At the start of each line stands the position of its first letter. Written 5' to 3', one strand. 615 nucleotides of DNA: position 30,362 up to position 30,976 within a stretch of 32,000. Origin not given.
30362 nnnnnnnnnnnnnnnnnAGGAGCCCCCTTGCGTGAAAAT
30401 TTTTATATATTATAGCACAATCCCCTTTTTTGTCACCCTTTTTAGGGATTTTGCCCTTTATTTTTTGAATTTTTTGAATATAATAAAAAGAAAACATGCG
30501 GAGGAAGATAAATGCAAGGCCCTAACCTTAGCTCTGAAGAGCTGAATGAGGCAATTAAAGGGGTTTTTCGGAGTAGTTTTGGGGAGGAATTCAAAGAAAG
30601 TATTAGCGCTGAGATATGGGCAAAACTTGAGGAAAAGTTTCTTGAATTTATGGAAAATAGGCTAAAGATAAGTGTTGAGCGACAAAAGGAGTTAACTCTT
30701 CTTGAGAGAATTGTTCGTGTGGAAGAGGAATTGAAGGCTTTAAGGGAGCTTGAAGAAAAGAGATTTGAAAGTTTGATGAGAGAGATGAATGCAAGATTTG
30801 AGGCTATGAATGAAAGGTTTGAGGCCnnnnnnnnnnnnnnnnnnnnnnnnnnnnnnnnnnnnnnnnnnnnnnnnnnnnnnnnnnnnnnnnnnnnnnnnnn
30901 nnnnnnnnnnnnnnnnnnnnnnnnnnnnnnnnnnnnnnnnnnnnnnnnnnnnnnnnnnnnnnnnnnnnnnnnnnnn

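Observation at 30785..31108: Expansion of a 7/11-residue MNxRFEA repeat in a tail-anchored coiled-coil protein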

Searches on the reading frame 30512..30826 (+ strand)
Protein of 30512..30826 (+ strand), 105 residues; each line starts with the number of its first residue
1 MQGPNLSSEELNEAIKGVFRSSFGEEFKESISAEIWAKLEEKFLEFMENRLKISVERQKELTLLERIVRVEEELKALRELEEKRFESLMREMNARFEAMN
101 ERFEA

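Call 30: find_related_loci(query=window:30512-30826:+, collection=metagenome_contigs, flank=4000)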
Query seq(105 aa) (105 aa) in metagenome_contigs; peptide patterns used: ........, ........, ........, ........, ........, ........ (x = any residue, [..] = any of these).
600 stretches matched a pattern (row limit reached: there are more); 79 encode a relative of the query (tblastn E <= 1e-3); 79 distinct loci.
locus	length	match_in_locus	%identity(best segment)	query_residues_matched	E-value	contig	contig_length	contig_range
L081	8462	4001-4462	56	24-105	1e-19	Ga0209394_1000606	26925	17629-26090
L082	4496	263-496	55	24-105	3e-19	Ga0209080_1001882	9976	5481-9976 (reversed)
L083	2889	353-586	54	24-105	3e-19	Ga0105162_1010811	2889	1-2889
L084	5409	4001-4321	72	56-105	2e-18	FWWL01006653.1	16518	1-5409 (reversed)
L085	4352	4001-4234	53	24-105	2e-18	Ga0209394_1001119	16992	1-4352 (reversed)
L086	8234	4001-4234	52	24-105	5e-18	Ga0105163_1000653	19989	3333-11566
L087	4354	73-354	49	24-105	5e-18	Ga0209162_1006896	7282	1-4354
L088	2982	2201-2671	49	24-105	1e-17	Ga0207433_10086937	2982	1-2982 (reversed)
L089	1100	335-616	49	24-105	1e-17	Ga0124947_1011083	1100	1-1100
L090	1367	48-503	49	24-105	1e-17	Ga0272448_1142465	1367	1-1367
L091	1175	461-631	67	56-105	1e-17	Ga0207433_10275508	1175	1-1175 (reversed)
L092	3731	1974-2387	46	13-105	2e-17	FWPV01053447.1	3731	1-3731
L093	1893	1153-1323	68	56-105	2e-17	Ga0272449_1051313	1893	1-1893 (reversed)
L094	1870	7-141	78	61-105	2e-17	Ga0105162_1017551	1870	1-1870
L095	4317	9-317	78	61-105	2e-17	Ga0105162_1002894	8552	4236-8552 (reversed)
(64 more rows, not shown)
